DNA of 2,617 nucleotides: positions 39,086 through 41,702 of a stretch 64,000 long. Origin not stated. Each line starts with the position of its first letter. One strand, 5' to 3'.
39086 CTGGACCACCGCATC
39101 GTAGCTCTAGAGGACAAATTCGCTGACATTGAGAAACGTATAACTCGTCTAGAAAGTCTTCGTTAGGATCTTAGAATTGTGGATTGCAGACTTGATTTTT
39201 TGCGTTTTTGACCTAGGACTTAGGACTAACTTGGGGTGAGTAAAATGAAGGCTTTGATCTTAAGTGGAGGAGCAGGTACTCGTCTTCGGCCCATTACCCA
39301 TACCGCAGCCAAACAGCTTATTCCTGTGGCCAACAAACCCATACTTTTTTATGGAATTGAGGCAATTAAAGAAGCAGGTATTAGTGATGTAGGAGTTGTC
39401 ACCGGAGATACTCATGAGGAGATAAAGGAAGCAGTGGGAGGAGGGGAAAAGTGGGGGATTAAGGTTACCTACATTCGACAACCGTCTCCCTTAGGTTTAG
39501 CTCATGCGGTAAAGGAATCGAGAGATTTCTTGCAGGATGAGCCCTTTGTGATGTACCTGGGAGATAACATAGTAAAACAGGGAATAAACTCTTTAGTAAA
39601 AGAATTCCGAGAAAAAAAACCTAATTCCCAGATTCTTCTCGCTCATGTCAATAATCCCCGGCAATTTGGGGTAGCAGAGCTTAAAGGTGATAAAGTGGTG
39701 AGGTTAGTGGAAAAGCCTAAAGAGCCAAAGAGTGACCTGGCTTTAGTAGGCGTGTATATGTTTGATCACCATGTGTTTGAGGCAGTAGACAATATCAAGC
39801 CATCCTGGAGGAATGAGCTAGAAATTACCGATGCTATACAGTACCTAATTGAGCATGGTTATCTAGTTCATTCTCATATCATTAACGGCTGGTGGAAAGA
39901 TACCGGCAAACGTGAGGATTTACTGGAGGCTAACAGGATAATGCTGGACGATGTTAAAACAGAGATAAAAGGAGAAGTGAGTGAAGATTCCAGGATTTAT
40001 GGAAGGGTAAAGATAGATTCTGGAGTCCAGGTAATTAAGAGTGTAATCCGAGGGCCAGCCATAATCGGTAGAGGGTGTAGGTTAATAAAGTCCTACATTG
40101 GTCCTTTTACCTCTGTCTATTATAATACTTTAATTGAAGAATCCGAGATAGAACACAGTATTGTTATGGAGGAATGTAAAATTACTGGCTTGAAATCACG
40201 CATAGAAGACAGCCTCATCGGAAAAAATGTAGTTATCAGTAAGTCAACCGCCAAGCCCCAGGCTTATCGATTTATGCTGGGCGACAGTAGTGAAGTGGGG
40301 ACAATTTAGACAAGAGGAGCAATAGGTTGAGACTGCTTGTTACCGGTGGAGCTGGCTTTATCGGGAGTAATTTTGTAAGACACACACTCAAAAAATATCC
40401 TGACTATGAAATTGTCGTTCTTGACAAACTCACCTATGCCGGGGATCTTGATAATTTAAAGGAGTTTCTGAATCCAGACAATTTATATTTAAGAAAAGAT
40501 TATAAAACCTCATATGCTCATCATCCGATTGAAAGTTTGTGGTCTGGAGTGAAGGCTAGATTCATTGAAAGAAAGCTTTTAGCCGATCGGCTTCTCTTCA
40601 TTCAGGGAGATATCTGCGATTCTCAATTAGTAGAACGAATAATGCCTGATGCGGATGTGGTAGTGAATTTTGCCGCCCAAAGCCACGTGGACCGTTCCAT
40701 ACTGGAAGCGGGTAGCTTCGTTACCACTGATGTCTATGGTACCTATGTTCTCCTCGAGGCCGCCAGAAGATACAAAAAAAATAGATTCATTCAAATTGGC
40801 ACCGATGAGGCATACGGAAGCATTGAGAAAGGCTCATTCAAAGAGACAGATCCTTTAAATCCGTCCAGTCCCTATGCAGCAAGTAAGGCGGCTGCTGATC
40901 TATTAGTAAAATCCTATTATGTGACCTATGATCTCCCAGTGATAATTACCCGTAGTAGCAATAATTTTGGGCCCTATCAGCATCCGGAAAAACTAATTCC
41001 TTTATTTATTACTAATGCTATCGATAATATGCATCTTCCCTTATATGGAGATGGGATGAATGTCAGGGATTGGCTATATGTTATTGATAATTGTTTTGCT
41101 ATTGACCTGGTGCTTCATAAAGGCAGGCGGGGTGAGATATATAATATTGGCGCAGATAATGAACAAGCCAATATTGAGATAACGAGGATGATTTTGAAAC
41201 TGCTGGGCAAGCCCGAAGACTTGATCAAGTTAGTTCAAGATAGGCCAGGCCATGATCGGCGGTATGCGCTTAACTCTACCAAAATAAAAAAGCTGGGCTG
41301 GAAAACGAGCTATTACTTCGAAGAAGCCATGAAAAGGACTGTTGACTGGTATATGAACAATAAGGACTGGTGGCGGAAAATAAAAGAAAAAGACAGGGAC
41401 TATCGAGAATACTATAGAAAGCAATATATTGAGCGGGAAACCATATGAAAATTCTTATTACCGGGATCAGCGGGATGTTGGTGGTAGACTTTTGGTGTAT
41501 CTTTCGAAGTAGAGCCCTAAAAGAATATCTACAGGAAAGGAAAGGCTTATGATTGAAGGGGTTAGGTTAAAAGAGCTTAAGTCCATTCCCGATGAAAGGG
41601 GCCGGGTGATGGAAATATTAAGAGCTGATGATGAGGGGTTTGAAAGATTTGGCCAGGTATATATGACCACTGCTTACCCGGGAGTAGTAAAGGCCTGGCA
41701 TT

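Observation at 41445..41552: The rml cluster lacks rmlD; only a 35-codon, translationally coupled remnant with an RmlD-like N-terminus remains between rmlB and the cupin gene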

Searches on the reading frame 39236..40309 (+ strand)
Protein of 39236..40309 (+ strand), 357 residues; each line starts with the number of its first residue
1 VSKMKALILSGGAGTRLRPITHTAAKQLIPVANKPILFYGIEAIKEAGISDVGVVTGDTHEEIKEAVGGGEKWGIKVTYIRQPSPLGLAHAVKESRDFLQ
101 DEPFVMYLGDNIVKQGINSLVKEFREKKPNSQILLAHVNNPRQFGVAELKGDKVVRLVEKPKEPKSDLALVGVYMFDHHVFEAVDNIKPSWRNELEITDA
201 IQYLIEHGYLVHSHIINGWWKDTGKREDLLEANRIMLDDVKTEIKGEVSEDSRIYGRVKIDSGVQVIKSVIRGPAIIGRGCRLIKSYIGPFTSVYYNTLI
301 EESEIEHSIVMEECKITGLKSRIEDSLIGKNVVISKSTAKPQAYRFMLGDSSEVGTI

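Call 5: search_protein_families(library=pfam, proteins=[window:39236-40309:+], max_evalue=0.01)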
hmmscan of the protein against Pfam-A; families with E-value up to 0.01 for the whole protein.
window:39236-40309:+ (357 aa): 5 families
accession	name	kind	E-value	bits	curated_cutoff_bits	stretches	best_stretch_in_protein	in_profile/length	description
PF00483.29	NTP_transferase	-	1e-59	202.5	21.2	1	5-236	1-242/245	Nucleotidyl transferase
PF12804.13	NTP_transf_3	-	3.7e-08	34.1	27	1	6-127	1-114/160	MobA-like NTP transferase domain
PF25084.1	LbH_EIF2B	-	4.9e-07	30.2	54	1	238-337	8-102/105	EIF2B subunit epsilon LbH domain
PF24894.1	Hexapep_GlmU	-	1.7e-05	25.3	23.3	0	301-337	45-80/104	GlmU-like, C-terminal hexapeptide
PF00132.30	Hexapep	-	0.0007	19.6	27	0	259-282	3-27/36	Bacterial transferase hexapeptide (six repeats)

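Call 6: search_protein_families(library=ncbifam, proteins=[window:39236-40309:+], max_evalue=0.01)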
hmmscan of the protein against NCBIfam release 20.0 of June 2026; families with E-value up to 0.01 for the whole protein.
window:39236-40309:+ (357 aa): 42 families (the best 25 are shown)
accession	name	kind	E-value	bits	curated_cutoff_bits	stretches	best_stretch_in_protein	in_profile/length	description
TIGR01208.1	rmlA_long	equivalog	1.2e-152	507.8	320.25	1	5-354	1-351/353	glucose-1-phosphate thymidylyltransferase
TIGR03992.1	Arch_glmU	subfamily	2.4e-80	270.4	292.1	1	4-338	1-331/393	bifunctional sugar-1-phosphate nucleotidylyltransferase/acetyltransferase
NF041173.1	Sug_nt_acttase_Thmprot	equivalog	5.2e-60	203.5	600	1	4-336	1-329/405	bifunctional sugar-1-phosphate nucleotidylyltransferase/acetyltransferase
TIGR01207.1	rmlA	equivalog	2.2e-53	181.2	360.65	1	5-235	1-235/286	glucose-1-phosphate thymidylyltransferase RfbA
NF041313.1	UDPGP_AglF_Halo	equivalog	3.6e-49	167.3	400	1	4-234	1-232/234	UTP--glucose-1-phosphate uridylyltransferase AglF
NF012024.0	PRK15480.1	equivalog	2.7e-47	161.3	588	1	1-236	1-240/292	glucose-1-phosphate thymidylyltransferase RfbA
NF052502.1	man1P_GTase_Rv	exception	1.4e-43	149.2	440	1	5-338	2-328/352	mannose-1-phosphate guanylyltransferase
TIGR01099.1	galU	equivalog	1.1e-37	130.1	326.8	2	75-232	94-261/261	UTP--glucose-1-phosphate uridylyltransferase GalU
NF003670.0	PRK05293.1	equivalog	1.4e-30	106.5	470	1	2-338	3-356/382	glucose-1-phosphate adenylyltransferase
NF045761.1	NAMPUrTaseMurU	equivalog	4.2e-27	95.5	250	1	4-234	1-225/226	N-acetylmuramate alpha-1-phosphate uridylyltransferase MurU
NF010934.1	PRK14354.1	equivalog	9.3e-25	87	450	1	6-334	2-340/447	bifunctional UDP-N-acetylglucosamine diphosphorylase/glucosamine-1-phosphate N-acetyltransferase GlmU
TIGR01173.1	glmU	equivalog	5.2e-24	84.9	366.85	1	4-308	1-320/452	bifunctional UDP-N-acetylglucosamine diphosphorylase/glucosamine-1-phosphate N-acetyltransferase GlmU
TIGR02091.1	glgC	equivalog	5.7e-24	84.8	424.9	1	5-337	2-359/364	glucose-1-phosphate adenylyltransferase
NF010937.0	PRK14357.1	equivalog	3.5e-20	72.3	658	1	4-339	1-304/448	bifunctional UDP-N-acetylglucosamine diphosphorylase/glucosamine-1-phosphate N-acetyltransferase GlmU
NF007516.0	PRK10122.1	equivalog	5e-20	71.8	534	2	74-230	96-270/297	UTP--glucose-1-phosphate uridylyltransferase GalF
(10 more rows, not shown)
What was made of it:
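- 39236..40309 (+): rmlA, long-form glucose-1-phosphate thymidylyltransferase. TIGR01208 rmlA_long scores 508 bits against a cut-off of 320 (call 6).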

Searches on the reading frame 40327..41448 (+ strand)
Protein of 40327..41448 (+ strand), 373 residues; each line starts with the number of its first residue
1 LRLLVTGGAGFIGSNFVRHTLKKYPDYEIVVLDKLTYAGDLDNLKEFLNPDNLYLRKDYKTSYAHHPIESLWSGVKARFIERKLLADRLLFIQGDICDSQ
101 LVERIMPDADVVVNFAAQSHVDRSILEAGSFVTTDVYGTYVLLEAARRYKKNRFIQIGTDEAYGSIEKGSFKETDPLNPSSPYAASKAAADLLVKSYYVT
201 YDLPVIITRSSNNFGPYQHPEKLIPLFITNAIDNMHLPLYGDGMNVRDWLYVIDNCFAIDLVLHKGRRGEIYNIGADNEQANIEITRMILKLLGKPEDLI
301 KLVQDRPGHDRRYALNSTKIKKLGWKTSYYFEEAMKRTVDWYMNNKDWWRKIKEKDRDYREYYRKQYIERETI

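Call 5: search_protein_families(library=pfam, proteins=[window:40327-41448:+], max_evalue=0.01)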
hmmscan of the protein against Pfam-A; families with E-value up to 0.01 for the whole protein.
window:40327-41448:+ (373 aa): 7 families
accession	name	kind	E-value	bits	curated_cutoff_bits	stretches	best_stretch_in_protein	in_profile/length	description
PF16363.11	GDP_Man_Dehyd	-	2.7e-73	247.7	27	2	85-337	50-331/332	GDP-mannose 4,6 dehydratase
PF01370.27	Epimerase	-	1.9e-58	198.2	20.9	1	4-275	2-240/240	NAD dependent epimerase/dehydratase family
PF01073.25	3Beta_HSD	-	1.6e-15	57.3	22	1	91-252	49-218/280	3-beta hydroxysteroid dehydrogenase/isomerase family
PF02719.21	Polysacc_synt_2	-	6e-13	49.1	20.2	1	86-215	53-173/293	Polysaccharide biosynthesis protein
PF07993.18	NAD_binding_4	-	7.5e-12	45.4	20.1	1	5-212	1-206/258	Male sterility protein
PF04321.23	RmlD_sub_bind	-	3.9e-11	43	27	1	93-302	34-240/287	RmlD substrate binding domain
PF13460.12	NAD_binding_10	-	1.6e-05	25.3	27.2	1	87-196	39-133/184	NAD(P)H-binding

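Call 6: search_protein_families(library=ncbifam, proteins=[window:40327-41448:+], max_evalue=0.01)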
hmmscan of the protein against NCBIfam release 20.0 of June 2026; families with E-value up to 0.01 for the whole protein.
window:40327-41448:+ (373 aa): 27 families (the best 25 are shown)
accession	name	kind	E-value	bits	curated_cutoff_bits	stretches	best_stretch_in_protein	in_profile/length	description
TIGR01181.1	dTDP_gluc_dehyt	equivalog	5.7e-136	452.8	365.1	2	87-352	50-321/321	dTDP-glucose 4,6-dehydratase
NF007490.0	PRK10084.1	subfamily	1.7e-92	310.2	649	2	87-367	50-357/361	dTDP-glucose 4,6-dehydratase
NF007582.0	PRK10217.1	equivalog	2.9e-90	302.9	698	2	86-354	50-343/355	dTDP-glucose 4,6-dehydratase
TIGR04180.1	EDH_00030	hypoth_equivalog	2e-41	142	475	1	86-308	48-272/297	NAD-dependent 4,6-dehydratase LegB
TIGR01179.1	galE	equivalog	3.9e-32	111.4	262.3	2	81-346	41-329/332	UDP-glucose 4-epimerase GalE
TIGR02622.1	CDP_4_6_dhtase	equivalog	3.4e-24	85.7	278.45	1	92-345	59-333/352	CDP-glucose 4,6-dehydratase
NF007956.0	PRK10675.1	subfamily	2.8e-19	69.4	394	1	84-345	47-332/338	UDP-glucose 4-epimerase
TIGR02197.1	heptose_epim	equivalog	1.1e-17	64.2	274.6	1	3-343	1-314/316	ADP-glyceromanno-heptose 6-epimerase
TIGR01472.1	gmd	equivalog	1.5e-17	63.9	415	1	86-265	53-241/342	GDP-mannose 4,6-dehydratase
NF011728.1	PRK15181.1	equivalog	7.3e-15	54.8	760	1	86-345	68-340/348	Vi polysaccharide biosynthesis UDP-N-acetylglucosaminuronic acid C-4 epimerase TviC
NF047922.1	GDPFucSynFcl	equivalog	4.1e-13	49.4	500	1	142-347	88-306/308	GDP-L-fucose synthase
TIGR03466.1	HpnA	hypoth_equivalog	7.2e-12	44.8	367.65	1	92-302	48-255/327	hopanoid-associated sugar epimerase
TIGR01214.1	rmlD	equivalog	1.2e-11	44.2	224.05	1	2-215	1-152/285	dTDP-4-dehydrorhamnose reductase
NF043036.1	ErythonDh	equivalog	1.2e-10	41.1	325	1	84-197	49-163/321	D-erythronate dehydrogenase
TIGR03589.1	PseB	equivalog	1.1e-09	37.7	407.75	1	80-166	46-132/324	UDP-N-acetylglucosamine 4,6-dehydratase (inverting)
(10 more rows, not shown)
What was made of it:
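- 40327..41448 (+): rmlB, dTDP-glucose 4,6-dehydratase; its stop TGA (41446-41448) overlaps the remnant's ATG. TIGR01181 scores 453 bits against a cut-off of 365 (call 6).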

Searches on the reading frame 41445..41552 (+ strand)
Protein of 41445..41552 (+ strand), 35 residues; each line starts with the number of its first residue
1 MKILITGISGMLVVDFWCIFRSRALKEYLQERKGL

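Call 5: search_protein_families(library=pfam, proteins=[window:41445-41552:+], max_evalue=0.01)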
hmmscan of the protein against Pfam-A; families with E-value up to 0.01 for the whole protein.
window:41445-41552:+ (35 aa): 0 families

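Call 6: search_protein_families(library=ncbifam, proteins=[window:41445-41552:+], max_evalue=0.01)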
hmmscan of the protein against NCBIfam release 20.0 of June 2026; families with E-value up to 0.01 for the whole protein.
window:41445-41552:+ (35 aa): 0 families

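Call 7: search_solved_structures(query=window:41445-41549:+, max_evalue=10, show_alignments=5)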
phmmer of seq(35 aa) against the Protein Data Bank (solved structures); distinct sequences matched with E-value up to 10: 0.
